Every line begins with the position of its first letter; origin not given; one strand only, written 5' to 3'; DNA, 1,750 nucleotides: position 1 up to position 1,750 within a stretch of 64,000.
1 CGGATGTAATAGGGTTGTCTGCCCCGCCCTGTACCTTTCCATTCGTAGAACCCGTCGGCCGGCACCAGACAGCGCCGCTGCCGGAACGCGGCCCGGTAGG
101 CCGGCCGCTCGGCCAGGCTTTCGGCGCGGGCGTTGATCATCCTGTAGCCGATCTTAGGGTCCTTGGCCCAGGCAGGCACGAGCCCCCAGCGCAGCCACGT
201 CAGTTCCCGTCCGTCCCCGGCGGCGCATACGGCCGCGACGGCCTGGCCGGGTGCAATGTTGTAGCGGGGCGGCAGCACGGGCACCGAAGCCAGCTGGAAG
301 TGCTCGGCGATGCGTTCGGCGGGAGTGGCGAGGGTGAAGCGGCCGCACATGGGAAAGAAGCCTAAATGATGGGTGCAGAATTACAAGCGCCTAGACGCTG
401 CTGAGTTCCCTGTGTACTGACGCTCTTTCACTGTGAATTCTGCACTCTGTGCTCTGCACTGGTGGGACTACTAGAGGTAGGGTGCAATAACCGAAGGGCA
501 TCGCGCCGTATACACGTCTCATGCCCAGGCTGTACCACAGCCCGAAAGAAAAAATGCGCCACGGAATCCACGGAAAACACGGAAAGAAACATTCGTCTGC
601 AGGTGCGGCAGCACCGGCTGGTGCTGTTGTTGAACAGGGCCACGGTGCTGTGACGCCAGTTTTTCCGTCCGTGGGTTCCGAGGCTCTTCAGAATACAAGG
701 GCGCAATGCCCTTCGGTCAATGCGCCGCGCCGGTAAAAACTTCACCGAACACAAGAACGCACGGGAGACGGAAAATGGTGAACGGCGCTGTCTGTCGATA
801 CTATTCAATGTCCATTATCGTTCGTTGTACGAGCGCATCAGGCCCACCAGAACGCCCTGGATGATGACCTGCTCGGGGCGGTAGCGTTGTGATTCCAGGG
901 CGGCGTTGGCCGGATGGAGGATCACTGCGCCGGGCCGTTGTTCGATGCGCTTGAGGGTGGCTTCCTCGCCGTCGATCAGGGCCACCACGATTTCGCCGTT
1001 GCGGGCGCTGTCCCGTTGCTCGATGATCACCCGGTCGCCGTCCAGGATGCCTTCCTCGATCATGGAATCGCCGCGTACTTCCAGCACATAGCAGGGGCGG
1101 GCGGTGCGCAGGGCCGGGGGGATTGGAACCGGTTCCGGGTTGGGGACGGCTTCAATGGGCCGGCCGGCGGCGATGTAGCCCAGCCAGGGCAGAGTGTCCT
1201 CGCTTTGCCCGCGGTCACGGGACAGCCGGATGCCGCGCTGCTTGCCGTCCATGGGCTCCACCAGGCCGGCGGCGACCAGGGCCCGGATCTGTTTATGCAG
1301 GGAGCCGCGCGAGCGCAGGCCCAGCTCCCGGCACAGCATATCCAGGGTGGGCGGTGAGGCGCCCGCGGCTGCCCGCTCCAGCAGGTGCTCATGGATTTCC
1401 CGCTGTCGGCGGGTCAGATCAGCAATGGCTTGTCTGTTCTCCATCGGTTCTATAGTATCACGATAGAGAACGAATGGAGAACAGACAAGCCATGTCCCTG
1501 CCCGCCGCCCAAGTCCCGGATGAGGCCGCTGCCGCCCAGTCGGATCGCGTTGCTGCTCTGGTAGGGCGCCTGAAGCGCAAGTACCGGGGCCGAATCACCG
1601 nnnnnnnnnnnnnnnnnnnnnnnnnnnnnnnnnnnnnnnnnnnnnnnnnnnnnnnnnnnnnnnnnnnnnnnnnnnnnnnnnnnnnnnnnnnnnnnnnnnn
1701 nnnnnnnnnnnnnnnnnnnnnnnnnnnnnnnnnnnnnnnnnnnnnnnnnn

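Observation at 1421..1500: Roughly 60-bp palindrome fusing the divergent lexA and helicase start codons, with alpha-proteobacterial-style GTTC-N7-GTTC direct-repeat boxes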

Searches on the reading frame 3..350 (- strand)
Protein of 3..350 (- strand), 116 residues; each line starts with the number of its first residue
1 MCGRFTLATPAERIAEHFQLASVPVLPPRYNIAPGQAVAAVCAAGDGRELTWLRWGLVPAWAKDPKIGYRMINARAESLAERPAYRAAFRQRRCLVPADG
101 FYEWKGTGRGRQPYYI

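Call 7: search_protein_families(library=pfam, proteins=[window:3-350:-])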
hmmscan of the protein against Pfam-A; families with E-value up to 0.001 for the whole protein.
window:3-350:- (116 aa): 1 family
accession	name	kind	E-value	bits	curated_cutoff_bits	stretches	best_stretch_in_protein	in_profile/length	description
PF02586.19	SRAP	-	2.7e-44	151.7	27.1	1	1-116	1-121/214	SOS response associated peptidase (SRAP)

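Call 8: search_protein_families(library=ncbifam, proteins=[window:3-350:-])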
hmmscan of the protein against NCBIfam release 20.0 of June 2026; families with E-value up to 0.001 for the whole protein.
window:3-350:- (116 aa): 1 family
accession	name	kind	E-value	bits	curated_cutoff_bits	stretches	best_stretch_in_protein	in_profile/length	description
NF007413.0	PRK09951.1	subfamily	2.9e-15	56.2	349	1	1-116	1-118/222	hypothetical protein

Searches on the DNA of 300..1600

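Call 59: search_rna_families(source=window, start=300, end=1600, threshold=evalue, max_evalue=1)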
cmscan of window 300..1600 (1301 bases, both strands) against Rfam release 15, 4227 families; matches with E-value up to 1: 7.
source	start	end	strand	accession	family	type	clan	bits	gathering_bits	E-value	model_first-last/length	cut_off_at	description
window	1421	1502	-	RF03664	MIR6288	Gene; miRNA;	-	33.1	74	0.0002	1-92/92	no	MIR6288 microRNA precursor family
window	1426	1492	-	RF03834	mir-3173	Gene; miRNA;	-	26.9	84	0.028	1-80/80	no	mir-3173 microRNA precursor family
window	1426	1492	+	RF03834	mir-3173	Gene; miRNA;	-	24.9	84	0.093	1-80/80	no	mir-3173 microRNA precursor family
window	1416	1501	-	RF00657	mir-184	Gene; miRNA;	-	22.2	54.1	0.051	1-86/86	no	mir-184 microRNA precursor family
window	1422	1495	-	RF03951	MIR7725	Gene; miRNA;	-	21.3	77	0.52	1-142/142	no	MIR7725 microRNA precursor family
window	1426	1494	+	RF03553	mir-190_2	Gene; miRNA;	-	18.4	129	0.83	1-123/123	no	mir-190_2 microRNA precursor family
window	1078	1167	+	RF00226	IRES_n-myc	Cis-reg; IRES;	-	11.1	40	0.44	40-131/322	no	n-myc internal ribosome entry site (IRES)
